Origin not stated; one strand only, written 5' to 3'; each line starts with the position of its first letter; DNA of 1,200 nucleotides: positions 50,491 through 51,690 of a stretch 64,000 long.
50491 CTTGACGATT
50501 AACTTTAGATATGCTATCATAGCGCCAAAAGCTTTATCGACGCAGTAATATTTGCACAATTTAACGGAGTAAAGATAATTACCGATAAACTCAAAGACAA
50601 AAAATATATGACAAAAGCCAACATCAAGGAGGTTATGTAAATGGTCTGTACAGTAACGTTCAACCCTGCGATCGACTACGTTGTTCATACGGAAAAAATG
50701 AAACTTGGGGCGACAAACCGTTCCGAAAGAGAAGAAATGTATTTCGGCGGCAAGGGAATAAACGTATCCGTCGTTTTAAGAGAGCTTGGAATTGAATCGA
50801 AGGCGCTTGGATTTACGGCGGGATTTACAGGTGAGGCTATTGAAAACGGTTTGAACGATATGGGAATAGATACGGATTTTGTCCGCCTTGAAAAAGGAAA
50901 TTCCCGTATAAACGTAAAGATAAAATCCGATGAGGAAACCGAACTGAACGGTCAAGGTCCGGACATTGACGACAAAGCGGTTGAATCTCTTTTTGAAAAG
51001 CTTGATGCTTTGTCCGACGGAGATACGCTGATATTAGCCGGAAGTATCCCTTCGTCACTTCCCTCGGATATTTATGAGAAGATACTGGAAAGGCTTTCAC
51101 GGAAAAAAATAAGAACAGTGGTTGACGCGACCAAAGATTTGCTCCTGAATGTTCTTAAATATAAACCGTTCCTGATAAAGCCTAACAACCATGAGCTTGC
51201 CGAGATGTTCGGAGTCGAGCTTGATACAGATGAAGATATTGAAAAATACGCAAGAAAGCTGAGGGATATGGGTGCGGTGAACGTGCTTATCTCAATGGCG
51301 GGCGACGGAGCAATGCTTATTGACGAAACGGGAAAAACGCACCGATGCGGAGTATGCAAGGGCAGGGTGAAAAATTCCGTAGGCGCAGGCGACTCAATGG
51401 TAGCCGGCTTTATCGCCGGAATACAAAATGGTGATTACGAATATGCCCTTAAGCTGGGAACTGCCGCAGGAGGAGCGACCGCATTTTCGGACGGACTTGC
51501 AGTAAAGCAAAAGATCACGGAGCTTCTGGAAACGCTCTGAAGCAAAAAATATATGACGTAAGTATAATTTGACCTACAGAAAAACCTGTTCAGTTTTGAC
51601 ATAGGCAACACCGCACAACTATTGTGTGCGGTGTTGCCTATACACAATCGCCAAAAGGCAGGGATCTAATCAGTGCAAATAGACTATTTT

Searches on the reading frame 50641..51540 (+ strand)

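Call 47: search_protein_families(library=ncbifam, proteins=[window:50641-51540:+], max_evalue=1e-10)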
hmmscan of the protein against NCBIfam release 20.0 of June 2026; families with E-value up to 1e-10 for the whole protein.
window:50641-51540:+ (299 aa): 11 families
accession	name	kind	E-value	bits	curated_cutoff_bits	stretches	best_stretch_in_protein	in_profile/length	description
TIGR03828.1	pfkB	equivalog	2.8e-101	338.6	292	1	2-297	1-300/305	1-phosphofructokinase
TIGR03168.1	1-PFK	subfamily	6.9e-100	333.9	216.4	1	2-297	1-300/305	hexose kinase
NF041320.1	pfkB_Halo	equivalog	1e-54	186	400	1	1-285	1-281/302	1-phosphofructokinase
NF007068.0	PRK09513.1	equivalog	2.7e-49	168.1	432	1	2-278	5-283/312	1-phosphofructokinase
NF010033.0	PRK13508.1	equivalog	4.1e-41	141.2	469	1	1-269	1-271/309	tagatose-6-phosphate kinase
TIGR01231.1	lacC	equivalog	1.9e-39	135.8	409.55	1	1-267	1-270/310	tagatose-6-phosphate kinase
NF007632.0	PRK10294.1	equivalog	1.7e-30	106.3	353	1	2-287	4-293/310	6-phosphofructokinase II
TIGR02152.1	D_ribokin_bact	equivalog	3.9e-19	69.1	299.65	1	11-278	9-278/298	ribokinase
NF007321.0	PRK09813.1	equivalog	1.6e-16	60.6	247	0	186-277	160-251/261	fructoselysine 6-kinase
TIGR02198.1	rfaE_dom_I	equivalog_domain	4.1e-15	55.7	345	1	29-280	41-296/315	D-glycero-beta-D-manno-heptose-7-phosphate kinase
TIGR04382.1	myo_inos_iolC_N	equivalog_domain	6.4e-14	51.9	300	0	195-279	203-288/309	5-dehydro-2-deoxygluconokinase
